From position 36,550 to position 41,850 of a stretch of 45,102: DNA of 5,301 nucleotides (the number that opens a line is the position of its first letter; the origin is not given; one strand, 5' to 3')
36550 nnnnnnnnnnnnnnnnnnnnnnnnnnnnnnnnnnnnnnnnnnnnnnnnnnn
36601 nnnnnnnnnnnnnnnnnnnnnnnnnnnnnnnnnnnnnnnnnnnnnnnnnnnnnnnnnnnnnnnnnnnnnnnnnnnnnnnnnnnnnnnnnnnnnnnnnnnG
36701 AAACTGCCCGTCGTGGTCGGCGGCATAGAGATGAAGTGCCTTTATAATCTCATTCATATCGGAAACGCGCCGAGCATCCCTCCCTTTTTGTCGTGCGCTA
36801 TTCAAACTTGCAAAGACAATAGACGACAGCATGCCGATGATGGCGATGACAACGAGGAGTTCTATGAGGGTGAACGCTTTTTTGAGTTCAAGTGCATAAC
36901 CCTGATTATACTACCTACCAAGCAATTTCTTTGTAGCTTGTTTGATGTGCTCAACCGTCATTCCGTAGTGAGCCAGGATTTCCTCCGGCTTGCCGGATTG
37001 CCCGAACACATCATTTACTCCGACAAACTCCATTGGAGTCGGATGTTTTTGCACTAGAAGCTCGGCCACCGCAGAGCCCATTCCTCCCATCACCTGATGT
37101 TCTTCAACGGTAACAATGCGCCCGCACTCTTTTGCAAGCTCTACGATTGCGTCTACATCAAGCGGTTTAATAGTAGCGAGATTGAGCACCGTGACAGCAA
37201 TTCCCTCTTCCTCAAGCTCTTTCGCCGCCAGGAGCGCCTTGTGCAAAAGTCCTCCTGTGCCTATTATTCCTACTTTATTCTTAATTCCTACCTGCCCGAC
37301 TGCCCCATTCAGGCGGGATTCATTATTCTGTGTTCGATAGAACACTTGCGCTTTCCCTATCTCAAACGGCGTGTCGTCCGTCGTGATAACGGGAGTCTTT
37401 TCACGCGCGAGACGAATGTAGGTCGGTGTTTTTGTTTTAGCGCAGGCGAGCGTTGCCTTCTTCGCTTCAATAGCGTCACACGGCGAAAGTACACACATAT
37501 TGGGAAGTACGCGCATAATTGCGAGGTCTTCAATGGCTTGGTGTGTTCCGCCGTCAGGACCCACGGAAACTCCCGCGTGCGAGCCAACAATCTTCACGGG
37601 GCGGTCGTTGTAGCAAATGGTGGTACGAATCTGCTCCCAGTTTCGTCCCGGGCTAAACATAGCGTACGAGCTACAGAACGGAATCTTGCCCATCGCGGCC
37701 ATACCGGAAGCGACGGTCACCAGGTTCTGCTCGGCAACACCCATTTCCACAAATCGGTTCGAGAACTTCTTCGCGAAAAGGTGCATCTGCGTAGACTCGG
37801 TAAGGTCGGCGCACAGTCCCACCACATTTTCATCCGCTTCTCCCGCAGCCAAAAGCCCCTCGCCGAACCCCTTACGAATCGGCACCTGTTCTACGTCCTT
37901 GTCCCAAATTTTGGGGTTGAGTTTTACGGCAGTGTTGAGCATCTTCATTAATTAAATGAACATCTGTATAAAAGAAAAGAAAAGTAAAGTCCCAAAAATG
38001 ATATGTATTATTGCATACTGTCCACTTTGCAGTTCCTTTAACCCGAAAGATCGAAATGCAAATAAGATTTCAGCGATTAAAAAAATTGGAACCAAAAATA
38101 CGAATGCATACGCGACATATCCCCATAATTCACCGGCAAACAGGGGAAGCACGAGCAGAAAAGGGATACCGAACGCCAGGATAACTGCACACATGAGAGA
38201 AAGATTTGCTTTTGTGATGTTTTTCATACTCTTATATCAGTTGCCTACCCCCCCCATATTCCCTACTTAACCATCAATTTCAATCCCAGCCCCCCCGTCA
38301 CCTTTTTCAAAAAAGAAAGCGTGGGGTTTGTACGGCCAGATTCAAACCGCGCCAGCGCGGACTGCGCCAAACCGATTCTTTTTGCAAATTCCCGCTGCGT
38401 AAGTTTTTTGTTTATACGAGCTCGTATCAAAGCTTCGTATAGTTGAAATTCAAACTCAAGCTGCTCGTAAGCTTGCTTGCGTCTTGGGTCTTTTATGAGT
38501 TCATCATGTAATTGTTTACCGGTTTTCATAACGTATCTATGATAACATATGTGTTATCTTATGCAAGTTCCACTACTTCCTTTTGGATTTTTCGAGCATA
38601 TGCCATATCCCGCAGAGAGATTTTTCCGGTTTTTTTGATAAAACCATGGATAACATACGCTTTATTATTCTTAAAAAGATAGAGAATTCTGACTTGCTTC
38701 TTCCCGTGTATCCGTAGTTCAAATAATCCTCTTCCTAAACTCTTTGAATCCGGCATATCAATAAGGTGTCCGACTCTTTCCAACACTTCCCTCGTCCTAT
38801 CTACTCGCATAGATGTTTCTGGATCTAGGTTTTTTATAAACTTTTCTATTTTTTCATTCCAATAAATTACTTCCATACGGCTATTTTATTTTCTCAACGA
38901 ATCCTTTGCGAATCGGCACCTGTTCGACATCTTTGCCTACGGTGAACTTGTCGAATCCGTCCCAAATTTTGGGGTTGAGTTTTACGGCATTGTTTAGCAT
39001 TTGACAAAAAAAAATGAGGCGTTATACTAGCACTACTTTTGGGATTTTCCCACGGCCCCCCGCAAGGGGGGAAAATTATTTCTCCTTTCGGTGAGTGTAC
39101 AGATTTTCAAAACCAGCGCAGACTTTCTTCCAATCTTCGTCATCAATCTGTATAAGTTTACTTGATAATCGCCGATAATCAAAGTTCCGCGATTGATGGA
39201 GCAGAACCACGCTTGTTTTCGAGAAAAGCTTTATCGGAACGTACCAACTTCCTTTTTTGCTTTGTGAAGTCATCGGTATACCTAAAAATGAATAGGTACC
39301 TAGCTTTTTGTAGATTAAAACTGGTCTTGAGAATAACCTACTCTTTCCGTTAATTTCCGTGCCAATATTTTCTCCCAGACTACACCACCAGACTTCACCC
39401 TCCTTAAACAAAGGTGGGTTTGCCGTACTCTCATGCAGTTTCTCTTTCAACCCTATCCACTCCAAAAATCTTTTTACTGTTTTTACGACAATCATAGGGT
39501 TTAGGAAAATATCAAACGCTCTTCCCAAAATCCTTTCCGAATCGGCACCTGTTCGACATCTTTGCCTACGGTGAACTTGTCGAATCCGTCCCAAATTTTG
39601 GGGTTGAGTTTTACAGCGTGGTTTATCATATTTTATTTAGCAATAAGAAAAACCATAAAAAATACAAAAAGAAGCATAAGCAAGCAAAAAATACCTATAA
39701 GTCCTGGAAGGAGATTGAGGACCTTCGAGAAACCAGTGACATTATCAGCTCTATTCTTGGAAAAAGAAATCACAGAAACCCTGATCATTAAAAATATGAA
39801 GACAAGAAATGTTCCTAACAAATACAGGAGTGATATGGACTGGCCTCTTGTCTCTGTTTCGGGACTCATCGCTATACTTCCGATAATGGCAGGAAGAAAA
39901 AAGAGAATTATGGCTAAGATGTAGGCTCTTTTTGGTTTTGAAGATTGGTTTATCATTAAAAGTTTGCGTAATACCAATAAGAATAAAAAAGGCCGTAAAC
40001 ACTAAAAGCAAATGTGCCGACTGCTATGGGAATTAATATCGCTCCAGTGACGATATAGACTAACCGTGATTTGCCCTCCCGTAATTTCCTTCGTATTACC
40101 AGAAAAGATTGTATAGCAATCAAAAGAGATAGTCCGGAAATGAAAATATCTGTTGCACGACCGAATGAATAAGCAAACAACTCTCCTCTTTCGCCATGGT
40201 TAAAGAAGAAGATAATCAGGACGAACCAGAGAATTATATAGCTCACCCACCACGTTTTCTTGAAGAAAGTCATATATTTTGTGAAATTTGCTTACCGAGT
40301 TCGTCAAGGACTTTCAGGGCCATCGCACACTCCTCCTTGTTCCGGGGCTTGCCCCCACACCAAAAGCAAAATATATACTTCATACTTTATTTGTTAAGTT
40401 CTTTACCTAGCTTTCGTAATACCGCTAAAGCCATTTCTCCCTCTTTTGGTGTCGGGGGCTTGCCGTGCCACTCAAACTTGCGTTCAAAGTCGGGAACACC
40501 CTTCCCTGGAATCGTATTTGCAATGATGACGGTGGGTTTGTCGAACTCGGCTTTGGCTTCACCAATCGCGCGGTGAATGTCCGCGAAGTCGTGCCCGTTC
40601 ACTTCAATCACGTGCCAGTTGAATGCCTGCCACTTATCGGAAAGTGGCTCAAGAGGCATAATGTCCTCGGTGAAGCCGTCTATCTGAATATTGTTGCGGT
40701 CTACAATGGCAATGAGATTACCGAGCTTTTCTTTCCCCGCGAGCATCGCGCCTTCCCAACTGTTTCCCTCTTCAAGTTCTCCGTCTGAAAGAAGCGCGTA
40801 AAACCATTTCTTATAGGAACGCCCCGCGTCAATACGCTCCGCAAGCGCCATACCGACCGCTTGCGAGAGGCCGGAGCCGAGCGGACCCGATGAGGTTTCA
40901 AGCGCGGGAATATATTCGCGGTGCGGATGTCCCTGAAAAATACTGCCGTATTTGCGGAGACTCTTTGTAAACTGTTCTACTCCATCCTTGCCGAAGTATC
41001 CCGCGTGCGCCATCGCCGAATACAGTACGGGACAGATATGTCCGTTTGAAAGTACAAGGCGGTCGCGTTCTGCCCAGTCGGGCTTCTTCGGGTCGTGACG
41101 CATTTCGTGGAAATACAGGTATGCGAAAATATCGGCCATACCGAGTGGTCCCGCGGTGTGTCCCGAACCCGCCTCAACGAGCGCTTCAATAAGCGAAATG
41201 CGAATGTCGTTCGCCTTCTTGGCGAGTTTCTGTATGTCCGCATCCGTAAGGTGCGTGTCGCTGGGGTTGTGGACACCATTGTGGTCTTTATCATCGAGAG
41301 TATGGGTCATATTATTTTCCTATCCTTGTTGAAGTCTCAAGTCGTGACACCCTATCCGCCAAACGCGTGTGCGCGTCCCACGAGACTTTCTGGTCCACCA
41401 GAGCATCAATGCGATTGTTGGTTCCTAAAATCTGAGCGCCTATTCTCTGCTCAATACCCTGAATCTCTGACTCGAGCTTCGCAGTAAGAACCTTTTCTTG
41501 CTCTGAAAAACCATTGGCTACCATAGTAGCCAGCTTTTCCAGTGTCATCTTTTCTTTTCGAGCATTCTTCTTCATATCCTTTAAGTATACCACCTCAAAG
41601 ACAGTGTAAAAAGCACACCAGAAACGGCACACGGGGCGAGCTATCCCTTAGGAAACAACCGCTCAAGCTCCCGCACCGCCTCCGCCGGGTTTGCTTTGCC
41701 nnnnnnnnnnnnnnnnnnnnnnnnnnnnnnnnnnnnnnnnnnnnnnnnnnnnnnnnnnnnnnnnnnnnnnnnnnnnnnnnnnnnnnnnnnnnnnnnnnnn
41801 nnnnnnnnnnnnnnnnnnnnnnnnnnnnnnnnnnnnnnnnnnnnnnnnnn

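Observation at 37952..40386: An accessory islet between the split transketolase genes carries remnant copies of both transketolase gene ends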

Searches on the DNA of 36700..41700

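Call 45: search_rna_families(source=window, start=36700, end=41700, threshold=evalue, max_evalue=1)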
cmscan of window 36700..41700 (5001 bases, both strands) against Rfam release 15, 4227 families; matches with E-value up to 1: 0.
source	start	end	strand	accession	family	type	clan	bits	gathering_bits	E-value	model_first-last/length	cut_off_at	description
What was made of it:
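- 39001..39081 (+): Predicted convergent small-RNA gene, the putative RNA antitoxin of the MazF-like toxin. -35 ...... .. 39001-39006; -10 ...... at 39023-39028; hairpin A at 39041-39051; terminator hairpin B at 39056-39071; U-rich tail to ~39081. The tail overlaps the mazF stop codon (39076-39078). No Rfam family (call 45).
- Tried and rejected: Rfam on the islet: no family at E <= 1 (call 45).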

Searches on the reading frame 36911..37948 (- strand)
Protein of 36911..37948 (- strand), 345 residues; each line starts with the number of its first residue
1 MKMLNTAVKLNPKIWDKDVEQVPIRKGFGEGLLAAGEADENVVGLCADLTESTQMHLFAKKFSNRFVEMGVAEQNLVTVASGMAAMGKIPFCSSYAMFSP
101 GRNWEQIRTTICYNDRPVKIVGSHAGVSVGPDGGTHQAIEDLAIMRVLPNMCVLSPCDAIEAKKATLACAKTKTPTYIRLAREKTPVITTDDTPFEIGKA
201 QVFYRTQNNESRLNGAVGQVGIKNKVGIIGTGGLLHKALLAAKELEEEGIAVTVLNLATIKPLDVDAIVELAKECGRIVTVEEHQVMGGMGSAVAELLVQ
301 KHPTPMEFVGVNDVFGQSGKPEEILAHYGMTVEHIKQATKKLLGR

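Call 7: search_protein_families(library=pfam, max_evalue=0.01, proteins=[window:36911-37948:-])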
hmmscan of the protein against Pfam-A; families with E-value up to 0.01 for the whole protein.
window:36911-37948:- (345 aa): 4 families
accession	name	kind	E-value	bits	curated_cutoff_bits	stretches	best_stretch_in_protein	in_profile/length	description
PF02779.29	Transket_pyr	-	3.2e-41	141.3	27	1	21-185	2-172/174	Transketolase, pyrimidine binding domain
PF02780.25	Transketolase_C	-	1.1e-30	106.6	25.9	1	223-335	9-124/124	Transketolase, C-terminal domain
PF17147.9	PFOR_II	-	3.4e-06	27.8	27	1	226-309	3-89/102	Pyruvate:ferredoxin oxidoreductase core domain II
PF22613.1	Transketolase_C_1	-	1.4e-05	25.7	27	1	223-331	11-113/113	Transketolase-like TK C-terminal domain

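Call 8: find_encoding_contigs(protein=window:36911-37948:-, flank=8000, max_places=10)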
Protein window:36911-37948:- (345 aa): 3 contigs read that carry it; 2 places shown.
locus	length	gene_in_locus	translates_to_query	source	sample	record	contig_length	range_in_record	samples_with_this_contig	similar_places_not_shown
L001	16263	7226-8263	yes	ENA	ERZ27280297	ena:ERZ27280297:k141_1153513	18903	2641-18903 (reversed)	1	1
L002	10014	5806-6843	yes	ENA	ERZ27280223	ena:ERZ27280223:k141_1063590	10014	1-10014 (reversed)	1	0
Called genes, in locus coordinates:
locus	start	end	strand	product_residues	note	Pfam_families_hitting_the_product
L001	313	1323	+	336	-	PF00044:Gp_dh_N, PF02800:Gp_dh_C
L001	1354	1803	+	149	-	PF07963:N_methyl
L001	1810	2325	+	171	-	PF02502:LacAB_rpiB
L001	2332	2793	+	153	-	PF07963:N_methyl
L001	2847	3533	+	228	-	PF00834:Ribul_P_3_epim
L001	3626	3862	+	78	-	-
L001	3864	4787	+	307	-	PF13292:DXP_synthase_N (weak), PF00456:Transketolase_N, PF00676:E1_dh (weak)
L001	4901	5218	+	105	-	-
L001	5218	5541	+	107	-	-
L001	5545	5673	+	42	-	-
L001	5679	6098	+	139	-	PF02452:PemK_toxin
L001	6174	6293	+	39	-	-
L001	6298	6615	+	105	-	PF05973:Gp49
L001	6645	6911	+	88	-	PF12844:HTH_19, PF13560:HTH_31, PF01381:HTH_3, PF22495:HTH_92 (weak)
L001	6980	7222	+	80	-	-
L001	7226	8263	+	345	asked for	PF02779:Transket_pyr, PF02780:Transketolase_C, PF17147:PFOR_II (weak), PF22613:Transketolase_C_1 (faint)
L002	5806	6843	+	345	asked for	PF02779:Transket_pyr, PF02780:Transketolase_C, PF17147:PFOR_II (weak), PF22613:Transketolase_C_1 (faint)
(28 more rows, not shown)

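Call 10: find_related_loci(query=window:36911-37948:-, collection=genome_contigs, flank=7000)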
Query window:36911-37948:- (345 aa) in genome_contigs; peptide patterns used: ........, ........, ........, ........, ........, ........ (x = any residue, [..] = any of these).
600 stretches matched a pattern (row limit reached: there are more); 419 encode a relative of the query (tblastn E <= 1e-3); the best 80 are kept; 80 distinct loci.
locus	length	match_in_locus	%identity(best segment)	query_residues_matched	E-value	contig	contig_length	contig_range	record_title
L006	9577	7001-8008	75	3-345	2e-168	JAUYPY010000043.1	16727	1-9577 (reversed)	MAG: bacterium isolate C4_metabat.bin.65 C4_k141_160715, whole genome shotgun sequence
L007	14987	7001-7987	70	3-345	3e-167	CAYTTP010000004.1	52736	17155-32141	MAG TPA_asm: uncultured Candidatus Saccharibacteria bacterium isolate SRP302895_co1_265 genome assembly, contig: NODE_11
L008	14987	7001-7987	71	3-345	5e-167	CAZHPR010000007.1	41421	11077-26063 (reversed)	MAG TPA_asm: uncultured Candidatus Saccharibacteria bacterium isolate SRP300315_co1_17 genome assembly, contig: NODE_490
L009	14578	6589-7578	72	3-345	2e-165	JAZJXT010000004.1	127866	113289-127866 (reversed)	MAG: Patescibacteria group bacterium isolate ADI_H1L2_2_122_18_3-bin036_1 ADIH1L22_B036_1_000000000004, whole genome sho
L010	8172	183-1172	71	3-345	3e-165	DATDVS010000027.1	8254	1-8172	MAG TPA_asm: Candidatus Paceibacterota bacterium isolate SMAG_U8090 k141_576440, whole genome shotgun sequence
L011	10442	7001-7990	70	3-345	4e-165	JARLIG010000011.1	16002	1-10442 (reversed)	MAG: Candidatus Paceibacterota bacterium isolate MAG_BO118 MetaBAT2_Bin_118_Oxic_k141_1269175, whole genome shotgun sequ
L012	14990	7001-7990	71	3-345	5e-165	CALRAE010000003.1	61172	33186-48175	MAG: Candidatus Nomurabacteria bacterium isolate MaH-04nov19-216 genome assembly, contig: MaH-04nov19-C912, whole genome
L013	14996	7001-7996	69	1-345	2e-164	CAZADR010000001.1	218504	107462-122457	MAG TPA_asm: uncultured Candidatus Saccharibacteria bacterium isolate ERP113451_co1_17 genome assembly, contig: NODE_13_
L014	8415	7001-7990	71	3-345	3e-164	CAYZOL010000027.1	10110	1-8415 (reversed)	MAG TPA_asm: uncultured Candidatus Saccharibacteria bacterium isolate SRP342105_co1_326 genome assembly, contig: NODE_91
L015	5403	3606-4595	71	3-345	3e-166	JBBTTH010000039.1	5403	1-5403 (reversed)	MAG: Patescibacteria group bacterium isolate H32-bin108_1 H32_bin108_1_000000000039, whole genome shotgun sequence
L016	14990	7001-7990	71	3-345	1e-163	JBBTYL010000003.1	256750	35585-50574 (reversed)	MAG: Patescibacteria group bacterium isolate H41-bin140_1 H41_bin140_1_000000000003, whole genome shotgun sequence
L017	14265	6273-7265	70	2-345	2e-163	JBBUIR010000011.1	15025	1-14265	MAG: Patescibacteria group bacterium isolate H52-bin137_1 H52_bin137_1_000000000011, whole genome shotgun sequence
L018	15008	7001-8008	71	3-345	3e-163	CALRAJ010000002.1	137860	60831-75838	MAG: Candidatus Taylorbacteria bacterium isolate CH-Oct18-75 genome assembly, contig: CH-Oct18-C66, whole genome shotgun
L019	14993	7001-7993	70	2-345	2e-163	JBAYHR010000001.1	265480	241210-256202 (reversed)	MAG: Candidatus Paceibacterota bacterium isolate SO_2016_GW1_154 scaffold00065_OW334_2016, whole genome shotgun sequence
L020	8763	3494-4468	70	1-338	2e-163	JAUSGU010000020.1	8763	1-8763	MAG: bacterium isolate E14_metabat.bin.148 E14_k141_1209634, whole genome shotgun sequence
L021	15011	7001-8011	70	3-345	3e-163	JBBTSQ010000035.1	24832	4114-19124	MAG: Patescibacteria group bacterium isolate H41-bin135_1 H41_bin135_1_000000000035, whole genome shotgun sequence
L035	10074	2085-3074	70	3-345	2e-161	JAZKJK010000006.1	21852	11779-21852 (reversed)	MAG: Patescibacteria group bacterium isolate ADI_DC_SW_02_SPN_11032020-bin106_1 DCSW02SPN_B106_1_000000000006, whole gen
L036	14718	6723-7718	69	1-345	1e-160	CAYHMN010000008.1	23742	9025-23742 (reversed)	MAG TPA_asm: uncultured Candidatus Saccharibacteria bacterium isolate ERP119705_co13_453 genome assembly, contig: NODE_2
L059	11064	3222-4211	69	3-345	1e-158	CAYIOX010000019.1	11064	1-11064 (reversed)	MAG TPA_asm: uncultured Candidatus Saccharibacteria bacterium isolate ERP119705_co3_374 genome assembly, contig: NODE_71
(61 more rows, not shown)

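Call 42: search_protein_families(library=pfam, max_evalue=0.01, proteins=[L018:5689-6621:+, L035:1201-2079:+, L036:6256-6717:+, L059:2519-3145:-, L021:6543-6995:+])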
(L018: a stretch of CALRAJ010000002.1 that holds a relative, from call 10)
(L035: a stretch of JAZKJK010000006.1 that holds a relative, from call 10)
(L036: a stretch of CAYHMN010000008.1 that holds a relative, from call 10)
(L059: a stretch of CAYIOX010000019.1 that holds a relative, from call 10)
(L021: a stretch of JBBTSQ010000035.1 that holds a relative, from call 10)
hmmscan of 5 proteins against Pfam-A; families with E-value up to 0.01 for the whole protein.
L018:5689-6621:+ (310 aa): 1 family
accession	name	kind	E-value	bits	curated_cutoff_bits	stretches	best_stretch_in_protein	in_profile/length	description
PF23560.1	GBD_Hemicentin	-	4.4e-10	39.8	27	1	135-198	35-99/100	Hemicentin galactose-binding domain-like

L035:1201-2079:+ (292 aa): 1 family
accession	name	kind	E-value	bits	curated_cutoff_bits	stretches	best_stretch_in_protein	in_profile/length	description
PF02498.22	Bro-N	-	4.1e-09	37.4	25.6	1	39-131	5-92/96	BRO family, N-terminal domain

L036:6256-6717:+ (153 aa): 2 families
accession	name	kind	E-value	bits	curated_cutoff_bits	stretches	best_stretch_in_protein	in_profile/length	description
PF00293.34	NUDIX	-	1.4e-16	61.2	21.1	1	11-127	7-134/134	NUDIX domain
PF14815.12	NUDIX_4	-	3.2e-05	24.1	35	1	12-111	3-98/113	NUDIX domain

L059:2519-3145:- (208 aa): 1 family
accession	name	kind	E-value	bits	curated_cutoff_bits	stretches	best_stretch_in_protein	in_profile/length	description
PF01797.21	Y1_Tnp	-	1.4e-08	35.3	23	1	65-143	36-119/121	Transposase IS200 like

L021:6543-6995:+ (150 aa): 3 families
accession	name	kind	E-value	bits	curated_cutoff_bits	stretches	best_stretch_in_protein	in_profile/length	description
PF20563.3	DUF6773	-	0.0021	18.4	27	0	6-64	76-134/163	Family of unknown function (DUF6773)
PF20122.4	DUF6512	-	0.0023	18.4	26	1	5-69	70-134/181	Family of unknown function (DUF6512)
PF00689.26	Cation_ATPase_C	-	0.0096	16.2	27.3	0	24-96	57-133/175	Cation transporting ATPase, C-terminus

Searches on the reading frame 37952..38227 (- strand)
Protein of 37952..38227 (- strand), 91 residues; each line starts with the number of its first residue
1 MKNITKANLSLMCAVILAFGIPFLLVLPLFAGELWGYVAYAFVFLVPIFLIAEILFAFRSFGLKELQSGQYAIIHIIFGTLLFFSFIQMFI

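Call 7: search_protein_families(library=pfam, max_evalue=0.01, proteins=[window:37952-38227:-])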
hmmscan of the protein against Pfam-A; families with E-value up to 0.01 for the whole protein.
window:37952-38227:- (91 aa): 0 families

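Call 64: search_protein_families(library=ncbifam, max_evalue=0.01, proteins=[window:37952-38227:-])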
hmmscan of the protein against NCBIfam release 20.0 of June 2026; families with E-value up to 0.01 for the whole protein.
window:37952-38227:- (91 aa): 1 family
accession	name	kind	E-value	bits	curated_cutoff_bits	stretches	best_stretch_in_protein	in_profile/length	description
NF040590.1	CPBP_Pyro_MrtA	exception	0.0034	17.6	200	1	15-89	4-80/194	CPBP family archaeomyxosortase MrtA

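Call 65: search_protein_families(library=padloc, max_evalue=0.01, proteins=[window:37952-38227:-])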
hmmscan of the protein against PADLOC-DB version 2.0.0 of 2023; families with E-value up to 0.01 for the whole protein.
window:37952-38227:- (91 aa): 0 families

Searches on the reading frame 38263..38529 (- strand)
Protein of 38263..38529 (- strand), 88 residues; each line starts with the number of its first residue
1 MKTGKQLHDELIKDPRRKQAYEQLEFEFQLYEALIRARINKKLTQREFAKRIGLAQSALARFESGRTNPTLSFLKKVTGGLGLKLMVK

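Call 7: search_protein_families(library=pfam, max_evalue=0.01, proteins=[window:38263-38529:-])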
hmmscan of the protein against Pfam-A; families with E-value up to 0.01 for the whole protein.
window:38263-38529:- (88 aa): 6 families
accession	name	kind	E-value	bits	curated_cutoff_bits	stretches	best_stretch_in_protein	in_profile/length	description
PF01381.28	HTH_3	-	2.8e-13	50.1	23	1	36-84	3-51/55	Helix-turn-helix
PF12844.13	HTH_19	-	6.2e-08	32.9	30.2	1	32-77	2-47/64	Helix-turn-helix domain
PF13560.12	HTH_31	-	1.6e-07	31.9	27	1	36-82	8-55/64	Helix-turn-helix domain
PF22495.2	HTH_92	-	3e-07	30.1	27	1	37-69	3-35/45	RsaL-like HTH domain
PF15731.11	MqsA_antitoxin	-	0.0003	21.3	30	1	31-75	71-115/131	Antitoxin component of bacterial toxin-antitoxin system, MqsA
PF13744.12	HTH_37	-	0.00055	20.1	27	1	21-66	10-55/80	Helix-turn-helix domain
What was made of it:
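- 38263..38529 (-): higA, an HTH_3 antitoxin. Pfam PF01381, E 3e-13 (call 7).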

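Call 64: search_protein_families(library=ncbifam, max_evalue=0.01, proteins=[window:38263-38529:-])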
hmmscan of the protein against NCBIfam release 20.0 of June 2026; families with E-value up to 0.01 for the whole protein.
window:38263-38529:- (88 aa): 13 families
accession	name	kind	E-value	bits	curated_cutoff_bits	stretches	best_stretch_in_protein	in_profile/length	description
NF041951.1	phage_RstR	subfamily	4.8e-10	39.7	80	1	30-81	3-54/108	RstR family transcriptional repressor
TIGR00270.2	TIGR00270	equivalog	8.8e-08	32.1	110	1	15-87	59-133/159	multiprotein bridging factor aMBF1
NF007271.0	PRK09726.1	equivalog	1.7e-07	31.1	79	1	28-85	11-68/88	type II toxin-antitoxin system antitoxin HipB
TIGR03830.1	CxxCG_CxxCG_HTH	subfamily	9.8e-07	28.6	61.8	1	20-73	57-109/127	type II TA system antitoxin MqsA family protein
TIGR03070.1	couple_hipB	subfamily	4.3e-06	26.6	71.65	1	34-85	7-58/58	type II toxin-antitoxin system Y4mF family antitoxin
NF006015.0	PRK08154.1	subfamily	8.1e-06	25.2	204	1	14-85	15-86/314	anaerobic benzoate catabolism transcriptional regulator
NF007408.0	PRK09943.1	equivalog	0.00017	21.2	211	1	33-85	11-63/185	HTH-type transcriptional regulator PuuR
NF010465.0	PRK13890.1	equivalog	0.00023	21.2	96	1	31-82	7-58/121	conjugal transfer protein TrbA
NF047948.1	male_kill_WMK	equivalog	0.0005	19.6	300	1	36-83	12-59/300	WO male-killing family protein Wmk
NF041575.1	antitoxPezA_Strep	equivalog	0.00052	20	290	1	37-68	9-40/158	type II toxin-antitoxin system antitoxin PezA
TIGR02684.1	dnstrm_HI1420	hypoth_equivalog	0.0012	19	53.7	1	40-87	41-88/89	addiction module antidote protein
NF007257.0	PRK09706.1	subfamily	0.0016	18.2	101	1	34-74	10-50/135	transcriptional repressor DicA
NF046032.1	TransRegSlrRBacil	equivalog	0.007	16.5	250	1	39-85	11-58/149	HTH-type transcriptional regulator SlrR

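Call 65: search_protein_families(library=padloc, max_evalue=0.01, proteins=[window:38263-38529:-])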
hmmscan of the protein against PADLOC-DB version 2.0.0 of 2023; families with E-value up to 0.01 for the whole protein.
window:38263-38529:- (88 aa): 18 families
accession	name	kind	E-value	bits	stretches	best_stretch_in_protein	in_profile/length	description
PDLC02926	HTH_VI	-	3e-10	38.2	1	30-84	2-56/92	-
PDLC03947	RmrA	-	2.6e-07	27.8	1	31-79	13-61/383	-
PDLC03952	RmrA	-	8.4e-07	26.2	1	27-81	20-74/395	-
PDLC04142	capH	-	2e-06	26.8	1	32-82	9-59/103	capH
PDLC03955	RmrA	-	3e-06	24.7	1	26-82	18-73/371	-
PDLC03944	RmrA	-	1.9e-05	21.9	1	33-81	10-58/384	-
PDLC03949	RmrA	-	2.9e-05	21.1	1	34-83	7-56/363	-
PDLC03951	RmrA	-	0.00011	19.4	1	32-83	11-62/400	-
PDLC04760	PDC-M64C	-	0.00017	19.9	1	16-86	13-83/93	-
PDLC03954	RmrA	-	0.00017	18.6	1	33-81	14-62/380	-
PDLC03665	Control_protein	-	0.00074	17.7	1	40-85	20-65/77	control protein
PDLC03946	RmrA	-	0.00077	16.3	1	33-81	6-54/357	-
PDLC03956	RmrA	-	0.0017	15.5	1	32-83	11-63/399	-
PDLC03948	RmrA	-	0.0018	15.2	1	32-82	11-61/397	-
PDLC04759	PDC-M64B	-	0.0079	14.2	1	32-83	29-80/135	-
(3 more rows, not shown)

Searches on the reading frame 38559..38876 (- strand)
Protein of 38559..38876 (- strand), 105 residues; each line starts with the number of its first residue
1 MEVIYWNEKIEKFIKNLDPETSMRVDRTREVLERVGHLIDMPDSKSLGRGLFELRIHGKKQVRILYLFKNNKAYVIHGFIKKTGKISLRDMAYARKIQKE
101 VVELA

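Call 7: search_protein_families(library=pfam, max_evalue=0.01, proteins=[window:38559-38876:-])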
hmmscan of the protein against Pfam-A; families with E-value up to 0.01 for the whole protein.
window:38559-38876:- (105 aa): 1 family
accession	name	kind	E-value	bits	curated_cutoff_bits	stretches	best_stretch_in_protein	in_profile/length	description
PF05973.20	Gp49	-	3.7e-16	59.4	23.9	1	12-97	1-88/90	Phage derived protein Gp49-like (DUF891)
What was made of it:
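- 38559..38876 (-): higB, a RelE/ParE-superfamily toxin (Gp49 type). Pfam PF05973, E 4e-16 (call 7).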

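Call 64: search_protein_families(library=ncbifam, max_evalue=0.01, proteins=[window:38559-38876:-])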
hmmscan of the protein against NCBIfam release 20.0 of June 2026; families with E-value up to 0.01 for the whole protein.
window:38559-38876:- (105 aa): 1 family
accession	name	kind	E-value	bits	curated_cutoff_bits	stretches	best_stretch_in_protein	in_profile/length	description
TIGR02683.1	upstrm_HI1419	hypoth_equivalog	0.00057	20.2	62.85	1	8-97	7-91/95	type II toxin-antitoxin system RelE/ParE family toxin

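Call 65: search_protein_families(library=padloc, max_evalue=0.01, proteins=[window:38559-38876:-])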
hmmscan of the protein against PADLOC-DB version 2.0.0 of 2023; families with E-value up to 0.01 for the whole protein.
window:38559-38876:- (105 aa): 1 family
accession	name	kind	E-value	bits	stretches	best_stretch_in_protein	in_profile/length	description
PDLC03886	NsnC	-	5.6e-06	24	1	44-95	230-283/293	-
